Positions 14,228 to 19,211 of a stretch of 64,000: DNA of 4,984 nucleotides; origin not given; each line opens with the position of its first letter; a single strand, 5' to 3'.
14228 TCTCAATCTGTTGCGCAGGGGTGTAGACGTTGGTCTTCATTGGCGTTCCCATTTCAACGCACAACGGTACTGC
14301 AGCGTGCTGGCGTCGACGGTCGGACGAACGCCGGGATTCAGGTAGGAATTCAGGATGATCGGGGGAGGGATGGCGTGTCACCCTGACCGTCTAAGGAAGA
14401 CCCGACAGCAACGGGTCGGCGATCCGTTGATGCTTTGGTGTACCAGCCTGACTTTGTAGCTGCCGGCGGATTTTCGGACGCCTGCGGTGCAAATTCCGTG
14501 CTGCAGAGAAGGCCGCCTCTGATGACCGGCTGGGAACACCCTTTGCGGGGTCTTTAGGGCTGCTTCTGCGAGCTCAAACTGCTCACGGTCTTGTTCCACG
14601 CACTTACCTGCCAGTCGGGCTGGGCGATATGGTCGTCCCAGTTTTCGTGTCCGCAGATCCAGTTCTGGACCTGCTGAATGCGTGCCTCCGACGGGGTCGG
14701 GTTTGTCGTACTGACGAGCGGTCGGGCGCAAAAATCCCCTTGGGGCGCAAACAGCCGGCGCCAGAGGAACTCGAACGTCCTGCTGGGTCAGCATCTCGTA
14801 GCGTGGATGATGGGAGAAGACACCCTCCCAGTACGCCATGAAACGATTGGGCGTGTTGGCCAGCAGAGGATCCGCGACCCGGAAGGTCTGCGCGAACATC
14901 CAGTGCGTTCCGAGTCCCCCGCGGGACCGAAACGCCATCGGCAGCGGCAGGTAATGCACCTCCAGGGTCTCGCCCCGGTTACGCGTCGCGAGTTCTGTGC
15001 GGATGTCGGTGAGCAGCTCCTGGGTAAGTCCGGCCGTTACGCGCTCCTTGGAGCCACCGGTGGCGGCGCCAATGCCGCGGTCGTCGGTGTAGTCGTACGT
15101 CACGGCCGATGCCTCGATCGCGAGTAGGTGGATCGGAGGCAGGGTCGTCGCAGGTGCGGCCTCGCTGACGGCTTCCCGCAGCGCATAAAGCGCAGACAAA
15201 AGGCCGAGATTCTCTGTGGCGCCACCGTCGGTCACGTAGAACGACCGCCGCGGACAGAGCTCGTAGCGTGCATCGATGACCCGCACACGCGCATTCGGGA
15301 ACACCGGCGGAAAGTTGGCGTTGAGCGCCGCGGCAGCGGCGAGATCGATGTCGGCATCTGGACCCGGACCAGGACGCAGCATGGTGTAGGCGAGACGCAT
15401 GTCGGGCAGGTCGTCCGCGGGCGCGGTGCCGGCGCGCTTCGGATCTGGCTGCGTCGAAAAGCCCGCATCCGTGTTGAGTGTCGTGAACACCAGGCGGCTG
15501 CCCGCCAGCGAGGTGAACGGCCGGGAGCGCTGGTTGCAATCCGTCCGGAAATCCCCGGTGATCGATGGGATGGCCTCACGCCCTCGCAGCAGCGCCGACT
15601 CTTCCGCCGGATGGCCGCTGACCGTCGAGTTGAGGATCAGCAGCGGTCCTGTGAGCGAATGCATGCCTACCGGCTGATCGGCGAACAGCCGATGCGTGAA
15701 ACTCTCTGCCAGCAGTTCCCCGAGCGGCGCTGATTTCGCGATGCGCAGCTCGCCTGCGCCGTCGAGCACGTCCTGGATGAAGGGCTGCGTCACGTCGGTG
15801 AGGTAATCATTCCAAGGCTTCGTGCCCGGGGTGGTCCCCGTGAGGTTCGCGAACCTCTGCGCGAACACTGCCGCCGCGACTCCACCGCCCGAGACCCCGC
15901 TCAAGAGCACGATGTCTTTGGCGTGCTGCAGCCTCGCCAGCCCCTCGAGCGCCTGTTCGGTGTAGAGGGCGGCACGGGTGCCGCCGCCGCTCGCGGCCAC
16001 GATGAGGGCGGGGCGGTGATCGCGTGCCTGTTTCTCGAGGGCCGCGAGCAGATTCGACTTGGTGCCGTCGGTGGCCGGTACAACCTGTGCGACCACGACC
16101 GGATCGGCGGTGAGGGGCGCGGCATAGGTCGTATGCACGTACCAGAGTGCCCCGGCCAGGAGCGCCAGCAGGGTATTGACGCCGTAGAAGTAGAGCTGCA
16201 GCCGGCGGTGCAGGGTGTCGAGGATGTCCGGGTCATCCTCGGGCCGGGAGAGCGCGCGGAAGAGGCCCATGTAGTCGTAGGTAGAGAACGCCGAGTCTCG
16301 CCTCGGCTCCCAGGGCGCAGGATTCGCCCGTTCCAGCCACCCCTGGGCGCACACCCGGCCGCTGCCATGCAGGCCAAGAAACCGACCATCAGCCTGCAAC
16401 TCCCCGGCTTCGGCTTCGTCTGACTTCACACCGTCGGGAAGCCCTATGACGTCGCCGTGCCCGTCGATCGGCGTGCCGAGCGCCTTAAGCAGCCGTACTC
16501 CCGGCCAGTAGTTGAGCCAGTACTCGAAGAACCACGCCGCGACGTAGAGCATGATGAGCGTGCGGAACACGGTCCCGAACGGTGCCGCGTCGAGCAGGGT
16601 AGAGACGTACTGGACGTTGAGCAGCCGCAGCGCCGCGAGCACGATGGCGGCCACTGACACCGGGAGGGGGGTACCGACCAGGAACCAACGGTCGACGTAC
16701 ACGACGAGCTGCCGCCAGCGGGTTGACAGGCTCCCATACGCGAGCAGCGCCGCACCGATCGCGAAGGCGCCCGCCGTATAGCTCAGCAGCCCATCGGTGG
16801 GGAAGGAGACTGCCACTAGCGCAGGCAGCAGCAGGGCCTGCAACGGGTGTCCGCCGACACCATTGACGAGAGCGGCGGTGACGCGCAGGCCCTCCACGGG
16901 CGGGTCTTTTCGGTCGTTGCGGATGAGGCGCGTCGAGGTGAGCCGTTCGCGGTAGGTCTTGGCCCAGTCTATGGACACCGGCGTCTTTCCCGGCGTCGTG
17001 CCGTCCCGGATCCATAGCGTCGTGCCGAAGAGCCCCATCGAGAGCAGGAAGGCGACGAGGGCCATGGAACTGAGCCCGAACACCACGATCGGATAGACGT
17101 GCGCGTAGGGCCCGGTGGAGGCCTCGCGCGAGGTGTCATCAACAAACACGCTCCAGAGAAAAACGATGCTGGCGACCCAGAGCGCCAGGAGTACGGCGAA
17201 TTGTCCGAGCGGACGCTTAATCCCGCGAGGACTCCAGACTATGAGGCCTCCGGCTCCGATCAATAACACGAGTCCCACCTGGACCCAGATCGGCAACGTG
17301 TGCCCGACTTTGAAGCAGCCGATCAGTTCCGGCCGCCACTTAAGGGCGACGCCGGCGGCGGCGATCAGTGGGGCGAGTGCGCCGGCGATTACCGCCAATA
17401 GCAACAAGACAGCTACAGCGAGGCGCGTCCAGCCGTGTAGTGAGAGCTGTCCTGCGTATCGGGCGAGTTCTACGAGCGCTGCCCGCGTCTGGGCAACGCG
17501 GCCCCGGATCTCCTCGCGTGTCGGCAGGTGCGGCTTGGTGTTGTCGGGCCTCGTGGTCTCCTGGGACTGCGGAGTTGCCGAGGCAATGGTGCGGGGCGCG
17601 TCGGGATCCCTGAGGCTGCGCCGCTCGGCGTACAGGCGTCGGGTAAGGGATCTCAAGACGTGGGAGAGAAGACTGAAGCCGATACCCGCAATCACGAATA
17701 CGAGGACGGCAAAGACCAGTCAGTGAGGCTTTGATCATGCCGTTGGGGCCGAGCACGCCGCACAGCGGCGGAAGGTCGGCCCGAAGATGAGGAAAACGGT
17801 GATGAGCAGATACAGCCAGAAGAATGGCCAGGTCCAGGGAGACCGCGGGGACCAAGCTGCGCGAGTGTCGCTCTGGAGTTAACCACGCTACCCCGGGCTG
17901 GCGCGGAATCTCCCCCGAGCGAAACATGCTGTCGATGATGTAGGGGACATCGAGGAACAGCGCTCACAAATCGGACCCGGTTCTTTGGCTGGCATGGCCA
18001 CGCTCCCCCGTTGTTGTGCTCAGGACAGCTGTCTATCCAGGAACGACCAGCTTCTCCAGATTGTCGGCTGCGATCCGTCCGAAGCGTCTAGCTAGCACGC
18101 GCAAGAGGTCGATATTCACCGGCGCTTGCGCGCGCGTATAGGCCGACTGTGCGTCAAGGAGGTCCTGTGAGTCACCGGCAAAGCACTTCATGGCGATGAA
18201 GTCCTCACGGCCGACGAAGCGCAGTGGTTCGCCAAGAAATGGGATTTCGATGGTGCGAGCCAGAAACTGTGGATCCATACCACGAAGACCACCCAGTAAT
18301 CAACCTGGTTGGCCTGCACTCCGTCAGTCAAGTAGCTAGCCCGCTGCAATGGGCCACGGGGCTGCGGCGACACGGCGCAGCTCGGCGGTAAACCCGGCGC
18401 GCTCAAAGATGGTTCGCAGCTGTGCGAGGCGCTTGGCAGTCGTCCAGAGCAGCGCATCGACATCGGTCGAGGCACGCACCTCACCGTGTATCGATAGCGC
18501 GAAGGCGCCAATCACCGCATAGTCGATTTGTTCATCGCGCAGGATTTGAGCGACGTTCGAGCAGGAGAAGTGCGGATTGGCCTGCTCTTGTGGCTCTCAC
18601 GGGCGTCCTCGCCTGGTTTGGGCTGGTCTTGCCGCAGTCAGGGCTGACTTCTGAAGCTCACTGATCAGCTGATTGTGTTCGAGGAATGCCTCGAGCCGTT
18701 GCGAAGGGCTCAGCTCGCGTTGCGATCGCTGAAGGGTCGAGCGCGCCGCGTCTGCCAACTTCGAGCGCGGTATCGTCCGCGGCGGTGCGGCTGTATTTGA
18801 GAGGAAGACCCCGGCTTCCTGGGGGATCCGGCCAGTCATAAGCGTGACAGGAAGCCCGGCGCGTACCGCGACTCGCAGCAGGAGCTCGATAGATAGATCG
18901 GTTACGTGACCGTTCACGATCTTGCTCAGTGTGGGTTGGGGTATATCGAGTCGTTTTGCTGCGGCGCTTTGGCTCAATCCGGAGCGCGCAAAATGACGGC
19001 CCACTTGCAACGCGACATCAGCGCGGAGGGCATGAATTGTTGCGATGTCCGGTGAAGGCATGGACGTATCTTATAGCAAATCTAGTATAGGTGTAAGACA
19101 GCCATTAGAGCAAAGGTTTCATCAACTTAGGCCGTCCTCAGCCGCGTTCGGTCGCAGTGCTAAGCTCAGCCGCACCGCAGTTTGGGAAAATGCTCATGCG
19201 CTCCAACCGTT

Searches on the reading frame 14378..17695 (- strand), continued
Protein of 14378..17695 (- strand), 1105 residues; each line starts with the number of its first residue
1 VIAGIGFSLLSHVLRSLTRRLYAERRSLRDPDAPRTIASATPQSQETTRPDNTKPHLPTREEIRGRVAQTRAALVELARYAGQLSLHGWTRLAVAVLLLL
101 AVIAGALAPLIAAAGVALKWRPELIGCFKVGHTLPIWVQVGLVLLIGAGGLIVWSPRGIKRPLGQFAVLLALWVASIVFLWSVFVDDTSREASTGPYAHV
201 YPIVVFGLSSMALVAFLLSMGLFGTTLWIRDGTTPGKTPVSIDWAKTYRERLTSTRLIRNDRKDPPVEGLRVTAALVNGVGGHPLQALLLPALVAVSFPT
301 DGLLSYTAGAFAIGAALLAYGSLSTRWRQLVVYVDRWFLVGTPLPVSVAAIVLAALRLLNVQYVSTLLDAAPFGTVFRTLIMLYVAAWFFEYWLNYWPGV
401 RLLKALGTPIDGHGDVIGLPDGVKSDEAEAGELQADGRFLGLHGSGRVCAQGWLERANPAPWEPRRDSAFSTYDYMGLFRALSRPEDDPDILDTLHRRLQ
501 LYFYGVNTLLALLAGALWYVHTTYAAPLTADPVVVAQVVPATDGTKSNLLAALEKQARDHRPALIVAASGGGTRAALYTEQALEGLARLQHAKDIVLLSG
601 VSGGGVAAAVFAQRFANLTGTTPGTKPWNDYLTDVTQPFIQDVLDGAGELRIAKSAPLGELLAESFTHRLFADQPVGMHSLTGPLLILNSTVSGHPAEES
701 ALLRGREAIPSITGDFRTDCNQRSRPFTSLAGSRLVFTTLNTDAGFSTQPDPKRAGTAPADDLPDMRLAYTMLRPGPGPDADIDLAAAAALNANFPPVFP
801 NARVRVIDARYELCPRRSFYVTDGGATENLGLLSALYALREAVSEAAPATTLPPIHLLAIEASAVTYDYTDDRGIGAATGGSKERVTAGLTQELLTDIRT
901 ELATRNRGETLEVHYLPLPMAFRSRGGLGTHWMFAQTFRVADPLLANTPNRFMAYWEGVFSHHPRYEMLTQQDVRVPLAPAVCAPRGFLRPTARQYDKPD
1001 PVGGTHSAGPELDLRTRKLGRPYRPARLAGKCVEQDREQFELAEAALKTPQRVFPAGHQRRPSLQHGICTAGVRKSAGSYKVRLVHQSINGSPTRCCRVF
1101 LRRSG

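Call 55: fold_search(model_id=the predicted structure, library=pdb)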
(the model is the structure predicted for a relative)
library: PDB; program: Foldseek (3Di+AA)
matches with E <= 10: 118; with E <= 0.001: 0
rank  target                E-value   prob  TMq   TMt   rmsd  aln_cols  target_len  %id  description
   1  9kh6_A                6.1e-03  1.00  0.15  0.40  14.9       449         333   14  cryo-EM structure of lipase/ligand/substrate complex (released 2026-03-04)
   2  4pkb                  9.0e-03  1.00  0.18  0.48  11.4       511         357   10  CRYSTAL STRUCTURE OF PATATIN-17 COMPLEXED WITH METHYL ARACHIDONYL FLUOROPHOSPHONATE (MAFP) (released 2014-10-01)
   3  1oxw_A                1.1e-02  0.99  0.17  0.42  14.1       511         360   12  The Crystal Structure of SeMet Patatin (released 2003-05-27)
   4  1oxw_C                1.2e-02  1.00  0.18  0.44  12.1       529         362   10  The Crystal Structure of SeMet Patatin (released 2003-05-27)
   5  1oxw_B                1.3e-02  0.99  0.17  0.43  13.5       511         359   12  The Crystal Structure of SeMet Patatin (released 2003-05-27)
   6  8zr9_A                1.4e-02  1.00  0.16  0.42  11.7       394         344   13  Cryo-EM structure of AbCapV filemant bound with 3',3'-cGAMP (released 2025-11-19)
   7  4pka                  2.2e-02  0.99  0.17  0.44  13.5       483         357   11  Crystal structure of patatin aged with diisopropylphosphorofluoridate (released 2014-10-01)
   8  9kej_A                2.3e-02  0.99  0.15  0.38  11.6       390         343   13  Cryo-EM structure of AbCapV S58A filament bound with 3'3'-cGAMP (released 2025-11-12)
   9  9jeh_A                3.3e-02  0.99  0.15  0.39  11.9       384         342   14  Cryo-EM structure of AbCapV dimer, apo form (released 2025-11-19)
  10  9ion_B                4.1e-02  0.99  0.15  0.46  11.7       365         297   13  Cryo-EM structure of cUA bound CapE filament (released 2025-05-21)
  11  9jek_D                4.3e-02  0.98  0.15  0.39  12.4       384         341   14  Cryo-EM structure of AbCapV tetramer, intermediate form (released 2025-11-19)
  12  5fya_B                4.8e-02  0.99  0.13  0.49  10.8       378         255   14  Cubic crystal of the native PlpD (released 2016-04-06)
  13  9iop_C                5.8e-02  0.98  0.15  0.44  14.1       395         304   13  Cryo-EM structure of cUA and MAFP bound CapE filament (released 2025-05-21)
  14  9kh7_A                7.5e-02  0.97  0.14  0.41   9.0       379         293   13  cryo-EM structure of lipase/ligand complex (released 2025-11-12)
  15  9ion_A                8.1e-02  0.93  0.14  0.41  11.7       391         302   12  Cryo-EM structure of cUA bound CapE filament (released 2025-05-21)
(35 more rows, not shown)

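Call 63: find_related_loci(query=A1, collection=metagenome_contigs, flank=6000)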
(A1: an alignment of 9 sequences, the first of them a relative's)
Query A1 (1142 aa) in metagenome_contigs; peptide patterns used: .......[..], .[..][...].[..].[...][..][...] (x = any residue, [..] = any of these).
392 stretches matched a pattern; 194 encode a relative of the query (tblastn E <= 1e-3); the best 80 are kept; 79 distinct loci.
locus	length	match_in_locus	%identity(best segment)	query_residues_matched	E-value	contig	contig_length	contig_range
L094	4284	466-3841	89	1-1138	0e+0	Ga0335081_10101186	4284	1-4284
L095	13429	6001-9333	43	4-1137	0e+0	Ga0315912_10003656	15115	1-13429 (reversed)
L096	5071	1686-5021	42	4-1137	0e+0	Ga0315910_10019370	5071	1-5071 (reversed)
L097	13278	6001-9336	42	4-1137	0e+0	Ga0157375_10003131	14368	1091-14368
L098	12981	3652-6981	42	4-1137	0e+0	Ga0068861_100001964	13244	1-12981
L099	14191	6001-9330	42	4-1137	0e+0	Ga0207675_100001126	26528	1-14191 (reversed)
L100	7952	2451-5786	41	4-1137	0e+0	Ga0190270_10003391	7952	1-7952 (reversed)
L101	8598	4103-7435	42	4-1137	0e+0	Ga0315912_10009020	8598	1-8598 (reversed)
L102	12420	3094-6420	42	6-1137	0e+0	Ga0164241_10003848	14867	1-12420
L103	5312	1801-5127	42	6-1137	0e+0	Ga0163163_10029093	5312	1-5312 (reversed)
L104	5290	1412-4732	41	4-1137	0e+0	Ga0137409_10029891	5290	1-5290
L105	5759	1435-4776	42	4-1137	0e+0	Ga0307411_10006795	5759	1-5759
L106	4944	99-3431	40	4-1141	0e+0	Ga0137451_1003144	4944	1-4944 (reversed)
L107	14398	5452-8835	39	4-1137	0e+0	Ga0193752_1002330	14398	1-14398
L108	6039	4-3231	41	43-1137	0e+0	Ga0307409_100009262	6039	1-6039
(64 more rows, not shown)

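Call 67: search_protein_representatives(alignment_id=A1)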
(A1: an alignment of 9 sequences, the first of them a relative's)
Query: 9 sequences, 1085 profile positions. Proteins with E-value up to 0.001 (for the whole library): 3761; up to 1e-10: 663; up to 1e-30: 389. The best 150 are listed.
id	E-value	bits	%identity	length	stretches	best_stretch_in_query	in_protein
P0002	0.0e+00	1652.1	-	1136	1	4-1082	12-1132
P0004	0.0e+00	1560.9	-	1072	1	4-1083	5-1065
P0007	0.0e+00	1396.7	-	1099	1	4-1083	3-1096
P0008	0.0e+00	1384.8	-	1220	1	4-1084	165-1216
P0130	0.0e+00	1382.8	-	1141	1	9-1082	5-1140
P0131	0.0e+00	1300.9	-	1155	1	4-1082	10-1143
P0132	0.0e+00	1241.4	-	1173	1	8-1065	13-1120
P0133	0.0e+00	1213.9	-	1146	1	8-1083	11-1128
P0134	0.0e+00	1184.9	-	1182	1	11-1082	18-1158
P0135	0.0e+00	1162.7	-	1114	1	7-1084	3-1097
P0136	0.0e+00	1159.7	-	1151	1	7-1082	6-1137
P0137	0.0e+00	1114.2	-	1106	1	3-1082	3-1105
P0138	0.0e+00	1100.4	-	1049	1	9-1082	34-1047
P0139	0.0e+00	1098.0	-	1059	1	10-1083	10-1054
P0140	0.0e+00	1091.6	-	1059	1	24-1084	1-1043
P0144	0.0e+00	1068.2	-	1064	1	12-1084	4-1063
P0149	0.0e+00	1020.8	-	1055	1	6-1082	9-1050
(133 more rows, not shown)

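Call 73: list_cluster_members(proteins=[P0004, P0130, P0131, P0133, P0135, P0137, P0139, P0144, P0149, P0010])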
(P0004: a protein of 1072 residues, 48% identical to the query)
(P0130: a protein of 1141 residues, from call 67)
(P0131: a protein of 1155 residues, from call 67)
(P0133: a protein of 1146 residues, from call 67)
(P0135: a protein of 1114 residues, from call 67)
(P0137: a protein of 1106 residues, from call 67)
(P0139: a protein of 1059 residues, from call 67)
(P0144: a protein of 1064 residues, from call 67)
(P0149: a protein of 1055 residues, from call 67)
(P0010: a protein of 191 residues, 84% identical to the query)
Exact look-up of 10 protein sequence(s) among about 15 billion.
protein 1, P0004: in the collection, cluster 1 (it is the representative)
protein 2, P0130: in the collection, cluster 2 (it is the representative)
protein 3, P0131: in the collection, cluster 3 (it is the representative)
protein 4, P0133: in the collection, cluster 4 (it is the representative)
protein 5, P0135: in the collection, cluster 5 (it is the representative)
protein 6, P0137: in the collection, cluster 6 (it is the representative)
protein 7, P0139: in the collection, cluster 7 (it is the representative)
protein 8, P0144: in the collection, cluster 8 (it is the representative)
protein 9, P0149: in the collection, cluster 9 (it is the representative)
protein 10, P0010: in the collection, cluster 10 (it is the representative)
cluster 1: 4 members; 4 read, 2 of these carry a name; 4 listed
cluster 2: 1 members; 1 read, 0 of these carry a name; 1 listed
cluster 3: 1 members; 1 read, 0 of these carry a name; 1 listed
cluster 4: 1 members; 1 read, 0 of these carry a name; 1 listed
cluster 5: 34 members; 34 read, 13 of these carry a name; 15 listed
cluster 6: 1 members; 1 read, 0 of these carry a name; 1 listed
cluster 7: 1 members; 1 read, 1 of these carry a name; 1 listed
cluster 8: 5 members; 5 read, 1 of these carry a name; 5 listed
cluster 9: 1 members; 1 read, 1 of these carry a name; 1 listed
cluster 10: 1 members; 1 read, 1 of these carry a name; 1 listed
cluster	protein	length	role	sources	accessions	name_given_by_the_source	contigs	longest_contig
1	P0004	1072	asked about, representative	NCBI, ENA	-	-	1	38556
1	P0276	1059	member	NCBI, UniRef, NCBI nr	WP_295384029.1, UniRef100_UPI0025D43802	patatin-like phospholipase family protein [uncultured Thiodictyon sp.] | patatin-like phospholipase family protein n=1 Tax=uncultured Thiodictyon sp. ...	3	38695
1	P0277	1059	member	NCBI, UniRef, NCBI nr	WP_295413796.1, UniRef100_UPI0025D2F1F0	patatin-like phospholipase family protein [uncultured Thiodictyon sp.] | patatin-like phospholipase family protein n=1 Tax=uncultured Thiodictyon sp. ...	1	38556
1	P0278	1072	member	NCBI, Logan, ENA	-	-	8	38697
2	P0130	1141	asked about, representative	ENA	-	-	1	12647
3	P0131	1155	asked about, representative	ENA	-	-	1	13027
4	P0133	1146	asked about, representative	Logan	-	-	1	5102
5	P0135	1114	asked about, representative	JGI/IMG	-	-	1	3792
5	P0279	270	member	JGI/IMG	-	hypothetical protein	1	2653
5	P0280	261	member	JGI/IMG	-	hypothetical protein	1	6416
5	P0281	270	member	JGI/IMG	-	hypothetical protein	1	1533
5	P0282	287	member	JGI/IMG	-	hypothetical protein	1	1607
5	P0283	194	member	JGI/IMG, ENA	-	hypothetical protein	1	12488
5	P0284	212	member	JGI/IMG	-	hypothetical protein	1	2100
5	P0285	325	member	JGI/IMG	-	hypothetical protein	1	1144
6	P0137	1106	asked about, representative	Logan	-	-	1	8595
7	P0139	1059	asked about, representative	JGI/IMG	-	hypothetical protein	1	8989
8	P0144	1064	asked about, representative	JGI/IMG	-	hypothetical protein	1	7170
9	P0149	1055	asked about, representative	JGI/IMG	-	hypothetical protein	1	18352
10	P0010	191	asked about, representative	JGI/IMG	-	hypothetical protein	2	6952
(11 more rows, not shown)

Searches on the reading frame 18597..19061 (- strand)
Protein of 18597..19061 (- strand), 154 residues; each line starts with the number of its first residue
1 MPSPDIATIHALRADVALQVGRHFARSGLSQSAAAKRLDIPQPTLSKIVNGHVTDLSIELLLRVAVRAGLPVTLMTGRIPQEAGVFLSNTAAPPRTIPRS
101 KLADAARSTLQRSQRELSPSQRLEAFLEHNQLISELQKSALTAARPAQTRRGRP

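Call 8: search_protein_families(library=pfam, max_evalue=0.01, proteins=[window:18597-19061:-])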
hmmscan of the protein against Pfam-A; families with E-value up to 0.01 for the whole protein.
window:18597-19061:- (154 aa): 8 families
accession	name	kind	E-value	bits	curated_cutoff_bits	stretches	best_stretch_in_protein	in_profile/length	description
PF13744.12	HTH_37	-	7.5e-12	45.3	27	1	10-75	13-78/80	Helix-turn-helix domain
PF01381.28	HTH_3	-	4e-08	33.6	23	1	27-67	8-47/55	Helix-turn-helix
PF13560.12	HTH_31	-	3.5e-05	24.5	27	1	25-74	11-60/64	Helix-turn-helix domain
PF05225.22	HTH_psq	-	8.7e-05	22.6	20.4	1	26-54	13-42/45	helix-turn-helix, Psq domain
PF00126.33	HTH_1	-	0.00057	20.2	26.6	1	23-64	9-49/60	Bacterial regulatory helix-turn-helix protein, lysR family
PF13384.12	HTH_23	-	0.00086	19.5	24.6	1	17-50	7-39/50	Homeodomain-like domain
PF12802.13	MarR_2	-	0.0019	18.7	27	1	16-50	10-42/61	MarR family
PF20432.4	Xre-like-HTH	-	0.0047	17.6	25.8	0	24-63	19-60/63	Antitoxin Xre-like helix-turn-helix domain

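Call 26: search_protein_families(library=padloc, max_evalue=0.01, proteins=[window:18597-19061:-])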
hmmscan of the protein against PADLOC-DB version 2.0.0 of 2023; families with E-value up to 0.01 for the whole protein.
window:18597-19061:- (154 aa): 1 family
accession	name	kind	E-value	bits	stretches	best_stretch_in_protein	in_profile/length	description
PDLC02926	HTH_VI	-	9.4e-05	20.6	1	27-75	13-60/92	-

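Call 27: search_protein_families(library=ncbifam, max_evalue=0.01, proteins=[window:18597-19061:-])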
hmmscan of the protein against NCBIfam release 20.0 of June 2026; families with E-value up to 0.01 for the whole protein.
window:18597-19061:- (154 aa): 2 families
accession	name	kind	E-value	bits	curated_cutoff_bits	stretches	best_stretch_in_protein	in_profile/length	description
TIGR02607.1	antidote_HigA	equivalog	0.00088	19.1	47.7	1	28-65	20-56/81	HigA family addiction module antitoxin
NF007667.0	PRK10341.1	equivalog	0.00088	18.4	308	1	18-65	12-58/312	transcriptional regulator TdcA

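Call 76: find_encoding_contigs(protein=window:18597-19061:-, flank=6000, max_places=6)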
Protein window:18597-19061:- (154 aa): no gene with exactly this product is on record in the collection.
